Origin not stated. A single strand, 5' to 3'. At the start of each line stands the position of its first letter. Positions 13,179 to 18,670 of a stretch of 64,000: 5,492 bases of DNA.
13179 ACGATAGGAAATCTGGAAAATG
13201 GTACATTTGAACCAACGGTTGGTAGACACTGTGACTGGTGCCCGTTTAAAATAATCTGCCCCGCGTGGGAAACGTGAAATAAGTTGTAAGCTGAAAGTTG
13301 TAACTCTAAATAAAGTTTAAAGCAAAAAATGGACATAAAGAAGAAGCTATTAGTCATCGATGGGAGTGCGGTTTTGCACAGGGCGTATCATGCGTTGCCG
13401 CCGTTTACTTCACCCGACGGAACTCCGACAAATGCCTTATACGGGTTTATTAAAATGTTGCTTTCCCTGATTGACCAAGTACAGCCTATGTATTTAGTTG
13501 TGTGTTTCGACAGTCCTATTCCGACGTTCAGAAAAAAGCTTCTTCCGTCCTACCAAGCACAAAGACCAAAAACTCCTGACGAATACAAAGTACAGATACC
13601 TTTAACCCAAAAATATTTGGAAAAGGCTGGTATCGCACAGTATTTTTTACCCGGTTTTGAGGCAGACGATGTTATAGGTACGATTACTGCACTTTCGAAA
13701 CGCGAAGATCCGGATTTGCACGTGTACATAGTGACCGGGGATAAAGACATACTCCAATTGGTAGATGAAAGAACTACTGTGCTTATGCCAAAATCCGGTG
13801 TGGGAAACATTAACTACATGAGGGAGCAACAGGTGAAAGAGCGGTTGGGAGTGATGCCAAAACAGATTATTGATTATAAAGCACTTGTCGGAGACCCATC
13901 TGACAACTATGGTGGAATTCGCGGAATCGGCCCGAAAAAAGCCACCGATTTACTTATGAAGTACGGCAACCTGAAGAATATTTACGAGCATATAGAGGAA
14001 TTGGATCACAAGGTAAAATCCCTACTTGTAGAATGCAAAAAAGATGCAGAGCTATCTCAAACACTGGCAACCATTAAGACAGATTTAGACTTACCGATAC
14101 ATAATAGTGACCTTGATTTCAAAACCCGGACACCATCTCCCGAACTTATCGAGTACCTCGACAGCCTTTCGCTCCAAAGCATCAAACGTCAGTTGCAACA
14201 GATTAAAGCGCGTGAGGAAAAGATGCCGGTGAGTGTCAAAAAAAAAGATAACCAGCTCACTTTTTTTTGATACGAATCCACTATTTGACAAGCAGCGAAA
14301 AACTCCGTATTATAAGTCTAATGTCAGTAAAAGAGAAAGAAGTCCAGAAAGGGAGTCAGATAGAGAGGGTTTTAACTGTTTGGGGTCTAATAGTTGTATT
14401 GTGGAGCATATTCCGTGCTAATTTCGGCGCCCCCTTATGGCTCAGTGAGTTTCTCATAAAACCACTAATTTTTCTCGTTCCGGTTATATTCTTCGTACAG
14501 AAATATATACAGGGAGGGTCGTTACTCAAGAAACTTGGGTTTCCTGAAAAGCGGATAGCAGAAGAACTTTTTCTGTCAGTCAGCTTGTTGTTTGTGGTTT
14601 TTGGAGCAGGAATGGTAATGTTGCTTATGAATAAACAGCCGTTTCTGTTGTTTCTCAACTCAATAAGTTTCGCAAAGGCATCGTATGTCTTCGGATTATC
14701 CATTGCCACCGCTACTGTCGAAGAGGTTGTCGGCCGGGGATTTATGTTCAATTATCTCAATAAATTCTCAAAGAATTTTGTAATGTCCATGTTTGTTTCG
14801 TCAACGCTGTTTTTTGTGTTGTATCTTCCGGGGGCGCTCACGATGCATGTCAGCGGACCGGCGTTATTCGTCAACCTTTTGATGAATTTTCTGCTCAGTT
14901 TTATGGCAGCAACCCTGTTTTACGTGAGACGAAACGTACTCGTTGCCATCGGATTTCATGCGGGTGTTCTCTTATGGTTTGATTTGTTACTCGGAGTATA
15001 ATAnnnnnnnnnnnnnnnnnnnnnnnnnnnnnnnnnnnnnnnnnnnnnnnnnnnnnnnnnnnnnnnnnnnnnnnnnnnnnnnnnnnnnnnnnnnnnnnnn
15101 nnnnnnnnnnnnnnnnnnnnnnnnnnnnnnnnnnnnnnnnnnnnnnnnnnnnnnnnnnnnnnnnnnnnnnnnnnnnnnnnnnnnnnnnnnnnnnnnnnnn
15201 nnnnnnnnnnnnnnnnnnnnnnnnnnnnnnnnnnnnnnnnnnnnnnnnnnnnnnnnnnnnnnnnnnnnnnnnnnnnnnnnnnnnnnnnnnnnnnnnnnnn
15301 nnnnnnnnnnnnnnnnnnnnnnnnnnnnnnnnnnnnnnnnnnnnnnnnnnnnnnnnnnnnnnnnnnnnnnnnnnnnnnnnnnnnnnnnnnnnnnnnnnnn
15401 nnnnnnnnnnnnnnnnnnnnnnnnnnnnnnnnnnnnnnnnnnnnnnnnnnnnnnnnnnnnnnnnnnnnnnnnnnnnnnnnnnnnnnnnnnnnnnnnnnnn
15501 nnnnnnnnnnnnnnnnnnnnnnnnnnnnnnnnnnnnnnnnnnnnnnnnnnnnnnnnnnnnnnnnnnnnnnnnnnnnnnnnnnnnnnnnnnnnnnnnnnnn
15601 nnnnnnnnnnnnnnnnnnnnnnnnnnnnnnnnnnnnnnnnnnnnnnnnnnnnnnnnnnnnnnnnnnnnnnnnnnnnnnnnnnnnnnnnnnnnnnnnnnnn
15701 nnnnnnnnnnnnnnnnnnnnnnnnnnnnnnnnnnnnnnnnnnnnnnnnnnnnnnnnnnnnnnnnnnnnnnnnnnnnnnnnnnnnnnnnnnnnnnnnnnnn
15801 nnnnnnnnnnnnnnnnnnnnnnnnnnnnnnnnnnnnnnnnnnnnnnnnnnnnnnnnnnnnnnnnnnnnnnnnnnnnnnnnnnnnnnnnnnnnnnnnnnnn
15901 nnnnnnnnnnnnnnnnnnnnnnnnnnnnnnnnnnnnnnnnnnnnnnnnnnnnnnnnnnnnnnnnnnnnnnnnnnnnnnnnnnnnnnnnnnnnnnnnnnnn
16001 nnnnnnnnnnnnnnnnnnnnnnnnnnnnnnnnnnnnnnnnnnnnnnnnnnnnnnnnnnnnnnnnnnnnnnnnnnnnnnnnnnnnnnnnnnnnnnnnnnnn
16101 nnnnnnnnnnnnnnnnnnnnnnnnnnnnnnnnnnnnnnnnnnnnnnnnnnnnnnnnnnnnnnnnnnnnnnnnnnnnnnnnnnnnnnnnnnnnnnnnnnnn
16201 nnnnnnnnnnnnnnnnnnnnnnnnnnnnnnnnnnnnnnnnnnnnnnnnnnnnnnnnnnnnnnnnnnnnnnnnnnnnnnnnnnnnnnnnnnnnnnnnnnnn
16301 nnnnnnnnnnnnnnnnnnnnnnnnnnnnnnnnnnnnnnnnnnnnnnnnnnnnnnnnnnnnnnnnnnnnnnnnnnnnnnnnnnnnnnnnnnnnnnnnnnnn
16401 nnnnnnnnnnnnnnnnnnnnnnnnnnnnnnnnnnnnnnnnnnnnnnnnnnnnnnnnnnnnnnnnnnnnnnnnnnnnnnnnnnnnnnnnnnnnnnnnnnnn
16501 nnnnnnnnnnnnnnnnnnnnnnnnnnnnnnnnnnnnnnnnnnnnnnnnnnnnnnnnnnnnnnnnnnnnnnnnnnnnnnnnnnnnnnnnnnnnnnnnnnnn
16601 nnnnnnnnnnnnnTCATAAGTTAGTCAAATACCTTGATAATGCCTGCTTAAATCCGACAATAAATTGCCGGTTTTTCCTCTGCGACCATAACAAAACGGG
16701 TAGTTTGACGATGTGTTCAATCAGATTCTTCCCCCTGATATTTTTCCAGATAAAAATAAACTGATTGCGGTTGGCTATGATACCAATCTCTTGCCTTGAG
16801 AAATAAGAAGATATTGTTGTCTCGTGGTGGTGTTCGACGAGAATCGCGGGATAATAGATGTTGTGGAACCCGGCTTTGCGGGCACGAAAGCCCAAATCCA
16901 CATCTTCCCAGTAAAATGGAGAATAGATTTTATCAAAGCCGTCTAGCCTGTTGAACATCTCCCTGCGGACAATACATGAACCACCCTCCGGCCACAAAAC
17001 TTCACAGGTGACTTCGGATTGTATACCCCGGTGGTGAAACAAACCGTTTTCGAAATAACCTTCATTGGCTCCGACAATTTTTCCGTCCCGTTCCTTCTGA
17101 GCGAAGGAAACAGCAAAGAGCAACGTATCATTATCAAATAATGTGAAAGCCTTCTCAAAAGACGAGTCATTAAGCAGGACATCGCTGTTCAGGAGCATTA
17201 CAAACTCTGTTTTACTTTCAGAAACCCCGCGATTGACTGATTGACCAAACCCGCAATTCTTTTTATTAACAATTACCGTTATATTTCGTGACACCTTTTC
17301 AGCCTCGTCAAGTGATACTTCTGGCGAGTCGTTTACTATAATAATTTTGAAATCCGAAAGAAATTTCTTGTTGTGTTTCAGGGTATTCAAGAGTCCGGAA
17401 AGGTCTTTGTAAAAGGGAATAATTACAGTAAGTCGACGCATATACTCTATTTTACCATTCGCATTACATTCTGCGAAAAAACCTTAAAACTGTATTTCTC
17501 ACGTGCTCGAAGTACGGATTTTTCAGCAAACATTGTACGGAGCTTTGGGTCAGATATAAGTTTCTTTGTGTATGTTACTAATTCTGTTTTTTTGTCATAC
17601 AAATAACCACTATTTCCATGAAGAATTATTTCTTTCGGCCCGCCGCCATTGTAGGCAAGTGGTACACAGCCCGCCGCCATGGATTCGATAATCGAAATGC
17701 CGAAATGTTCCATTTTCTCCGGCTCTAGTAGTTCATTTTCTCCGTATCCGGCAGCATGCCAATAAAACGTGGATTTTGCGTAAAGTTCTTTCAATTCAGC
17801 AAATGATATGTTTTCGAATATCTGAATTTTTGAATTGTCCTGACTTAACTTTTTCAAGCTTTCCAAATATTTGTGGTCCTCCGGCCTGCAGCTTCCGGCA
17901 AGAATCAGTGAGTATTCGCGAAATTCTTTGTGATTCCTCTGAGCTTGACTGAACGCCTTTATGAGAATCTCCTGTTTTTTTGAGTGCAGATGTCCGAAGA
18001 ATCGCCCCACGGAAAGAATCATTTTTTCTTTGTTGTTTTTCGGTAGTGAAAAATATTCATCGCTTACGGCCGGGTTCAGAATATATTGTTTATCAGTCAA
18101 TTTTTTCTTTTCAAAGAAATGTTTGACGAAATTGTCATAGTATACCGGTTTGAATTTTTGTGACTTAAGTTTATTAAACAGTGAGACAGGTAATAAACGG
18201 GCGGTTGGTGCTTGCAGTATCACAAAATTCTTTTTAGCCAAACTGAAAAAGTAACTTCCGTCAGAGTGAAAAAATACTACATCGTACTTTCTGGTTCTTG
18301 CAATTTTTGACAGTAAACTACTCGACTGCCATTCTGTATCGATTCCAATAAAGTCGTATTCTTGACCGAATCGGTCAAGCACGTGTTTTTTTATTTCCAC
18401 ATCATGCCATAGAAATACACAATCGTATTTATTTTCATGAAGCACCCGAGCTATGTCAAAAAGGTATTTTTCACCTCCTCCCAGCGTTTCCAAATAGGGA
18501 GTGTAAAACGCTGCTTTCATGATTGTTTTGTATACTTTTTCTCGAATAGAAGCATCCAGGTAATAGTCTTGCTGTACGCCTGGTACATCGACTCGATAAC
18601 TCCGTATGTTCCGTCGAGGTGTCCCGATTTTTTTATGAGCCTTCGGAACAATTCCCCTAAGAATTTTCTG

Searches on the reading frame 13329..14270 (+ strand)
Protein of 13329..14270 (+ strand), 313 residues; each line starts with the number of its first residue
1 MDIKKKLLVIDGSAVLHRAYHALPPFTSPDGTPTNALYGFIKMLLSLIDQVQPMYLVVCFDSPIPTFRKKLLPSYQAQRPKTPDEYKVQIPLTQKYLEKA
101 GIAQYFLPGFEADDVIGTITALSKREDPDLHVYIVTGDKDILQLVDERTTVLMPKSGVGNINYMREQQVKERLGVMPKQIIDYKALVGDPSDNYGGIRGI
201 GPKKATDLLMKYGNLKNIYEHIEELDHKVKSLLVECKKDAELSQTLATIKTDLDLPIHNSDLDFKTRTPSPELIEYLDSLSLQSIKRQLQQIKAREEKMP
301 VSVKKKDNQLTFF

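Call 18: search_protein_families(library=pfam, proteins=[window:13329-14270:+], max_evalue=0.001)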
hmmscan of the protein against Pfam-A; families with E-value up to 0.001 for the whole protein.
window:13329-14270:+ (313 aa): 2 families
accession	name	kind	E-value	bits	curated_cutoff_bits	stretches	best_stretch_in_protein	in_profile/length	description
PF02739.22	5_3_exonuc_N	-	9.1e-54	182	34.3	1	6-174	1-164/164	5'-3' exonuclease, N-terminal resolvase-like domain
PF01367.25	5_3_exonuc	-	7.1e-29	100.6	40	1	175-266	1-93/97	5'-3' exonuclease, C-terminal SAM fold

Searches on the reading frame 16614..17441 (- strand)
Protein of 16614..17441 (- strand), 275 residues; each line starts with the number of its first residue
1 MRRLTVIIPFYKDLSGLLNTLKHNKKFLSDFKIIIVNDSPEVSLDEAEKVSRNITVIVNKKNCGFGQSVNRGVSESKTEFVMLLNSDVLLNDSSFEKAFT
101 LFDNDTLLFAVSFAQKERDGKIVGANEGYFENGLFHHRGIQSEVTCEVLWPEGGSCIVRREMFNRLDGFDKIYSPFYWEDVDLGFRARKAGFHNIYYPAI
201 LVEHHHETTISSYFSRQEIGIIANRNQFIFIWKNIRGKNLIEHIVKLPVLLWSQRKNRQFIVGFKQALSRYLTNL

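Call 18: search_protein_families(library=pfam, proteins=[window:16614-17441:-], max_evalue=0.001)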
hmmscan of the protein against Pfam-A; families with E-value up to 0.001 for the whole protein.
window:16614-17441:- (275 aa): 6 families
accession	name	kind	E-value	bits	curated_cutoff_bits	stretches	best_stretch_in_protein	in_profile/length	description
PF13641.12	Glyco_tranf_2_3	-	1.4e-18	68.2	27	1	3-216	2-223/230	Glycosyltransferase like family 2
PF00535.33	Glycos_transf_2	-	1e-16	61.7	23.3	1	5-165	1-166/168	Glycosyl transferase family 2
PF10111.15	Glyco_tranf_2_2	-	3.5e-09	37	27.3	1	5-190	1-202/276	Glycosyltransferase like family 2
PF13632.12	Glyco_trans_2_3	-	3.2e-07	30.8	27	1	80-218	1-137/198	Glycosyl transferase family group 2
PF13506.12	Glyco_transf_21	-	7.7e-05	22.7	21.7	1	69-217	22-169/174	Glycosyl transferase family 21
PF09258.16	Glyco_transf_64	-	0.00051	19.9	21.3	1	5-104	2-102/245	Glycosyl transferase family 64 domain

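Call 68: search_protein_families(library=ncbifam, proteins=[window:16614-17441:-], max_evalue=0.001)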
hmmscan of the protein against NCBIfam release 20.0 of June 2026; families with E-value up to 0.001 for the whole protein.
window:16614-17441:- (275 aa): 10 families
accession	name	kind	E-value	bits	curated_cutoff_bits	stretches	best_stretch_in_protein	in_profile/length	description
TIGR03965.1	mycofact_glyco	equivalog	2.9e-17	62.7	280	1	3-217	75-293/467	mycofactocin biosynthesis glycosyltransferase MftF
NF041875.1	EPS_EpsD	equivalog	3.7e-11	43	370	1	5-91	2-93/325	exopolysaccharide biosynthesis glycosyltransferase EpsD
TIGR04283.1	glyco_like_mftF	equivalog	2.6e-10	40.3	182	1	4-194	1-176/221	TIGR04283 family arsenosugar biosynthesis glycosyltransferase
TIGR03937.1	PgaC_IcaA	equivalog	2.6e-07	29.9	422.3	1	3-111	46-159/407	poly-beta-1,6-N-acetyl-D-glucosamine synthase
NF050819.1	PolSacchBiosHfsG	equivalog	6.2e-07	28.9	500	1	3-189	13-203/302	polysaccharide biosynthesis protein HfsG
NF007482.0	PRK10073.1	equivalog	2.3e-05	23.6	423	1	3-110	7-118/334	glycosyltransferase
NF047683.1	TeichurnBiosyTuaG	equivalog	3.2e-05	23.7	400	1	4-111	8-120/252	teichuronic acid biosynthesis protein TuaG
TIGR01556.1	rhamnosyltran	subfamily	3.2e-05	23.3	200.55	1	28-205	17-201/281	rhamnosyltransferase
TIGR04440.1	glyco_TIGR04440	domain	0.00087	19.1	70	0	4-104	2-108/215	TIGR00180 family glycosyltransferase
NF053739.1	GlytfEpsEBac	equivalog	0.00093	18.3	450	0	32-194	32-192/265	glycosyltransferase EpsE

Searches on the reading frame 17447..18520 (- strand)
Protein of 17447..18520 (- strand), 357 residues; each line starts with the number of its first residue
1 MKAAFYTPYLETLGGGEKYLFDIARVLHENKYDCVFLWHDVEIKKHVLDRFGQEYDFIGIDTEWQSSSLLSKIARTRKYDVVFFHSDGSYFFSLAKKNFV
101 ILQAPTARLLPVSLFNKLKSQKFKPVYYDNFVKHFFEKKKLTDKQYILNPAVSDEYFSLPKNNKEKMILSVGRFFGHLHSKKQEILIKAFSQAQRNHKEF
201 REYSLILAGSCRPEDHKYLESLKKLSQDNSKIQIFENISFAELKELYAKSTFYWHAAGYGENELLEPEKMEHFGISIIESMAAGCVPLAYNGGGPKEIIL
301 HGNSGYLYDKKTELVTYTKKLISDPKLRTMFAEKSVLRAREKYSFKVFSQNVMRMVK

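Call 18: search_protein_families(library=pfam, proteins=[window:17447-18520:-], max_evalue=0.001)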
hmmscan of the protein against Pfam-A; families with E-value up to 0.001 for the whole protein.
window:17447-18520:- (357 aa): 2 families
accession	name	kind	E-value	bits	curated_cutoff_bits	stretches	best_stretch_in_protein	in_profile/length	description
PF00534.26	Glycos_transf_1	-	2.1e-26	92.9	26.4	1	157-334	7-168/172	Glycosyl transferases group 1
PF13692.12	Glyco_trans_1_4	-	4.6e-14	53.3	27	1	166-324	2-142/142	Glycosyl transferases group 1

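Call 68: search_protein_families(library=ncbifam, proteins=[window:17447-18520:-], max_evalue=0.001)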
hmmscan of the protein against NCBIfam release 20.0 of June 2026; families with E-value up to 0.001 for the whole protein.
window:17447-18520:- (357 aa): 13 families
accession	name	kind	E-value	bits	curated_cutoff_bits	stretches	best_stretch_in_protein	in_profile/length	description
TIGR02470.1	sucr_synth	equivalog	2.6e-11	42.4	810.4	1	264-356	647-745/784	sucrose synthase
TIGR03999.1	thiol_BshA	equivalog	6.6e-10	38.5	273.7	1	264-346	276-360/375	N-acetyl-alpha-D-glucosaminyl L-malate synthase BshA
TIGR02095.1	glgA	subfamily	3.5e-09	35.8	328.45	1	121-353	253-457/477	glycogen/starch synthase, ADP-glucose type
NF038229.1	Glyco4_Geo_Pelo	equivalog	2.4e-08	33.4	400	1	269-346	246-323/338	GPMC system family 4 glycosyltransferase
TIGR02472.1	sucr_P_syn_N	equivalog_domain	9.8e-08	31.2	576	1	158-356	241-438/439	sucrose-phosphate synthase, putative, glycosyltransferase domain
NF047880.1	glyco_SdgA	exception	8.8e-07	27.8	800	1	268-349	397-480/488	serine-aspartate repeat adhesin O-glycosyltransferase SdgA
TIGR04157.1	glyco_rSAM_CFB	subfamily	4.7e-06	25.9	400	1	162-355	224-405/406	TIGR04157 family glycosyltransferase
NF041876.1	EPS_EpsE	equivalog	5.5e-06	25.9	400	1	205-346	248-383/389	exopolysaccharide biosynthesis GT4 family glycosyltransferase EpsE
TIGR03449.1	mycothiol_MshA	equivalog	9.1e-06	24.8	462.5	1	163-351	218-395/406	D-inositol-3-phosphate glycosyltransferase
TIGR02149.1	glgA_Coryne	subfamily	1.3e-05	24.6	302.4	1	266-355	289-386/391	glycogen synthase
TIGR03088.1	stp2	hypoth_equivalog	1.6e-05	24.1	409.05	0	270-350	282-364/374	TIGR03088 family PEP-CTERM/XrtA system glycosyltransferase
NF050063.1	ProtGlycPglJ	equivalog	8e-05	22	500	1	162-348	191-356/363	N-acetylgalactosamine-N,N'-diacetylbacillosaminyl-diphospho-undecaprenol 4-alpha-N-acetylgalactosaminyltransferase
NF038295.1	EPS_HpsP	equivalog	0.00012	21.2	550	1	174-355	212-383/388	hormogonium polysaccharide biosynthesis glycosyltransferase HpsP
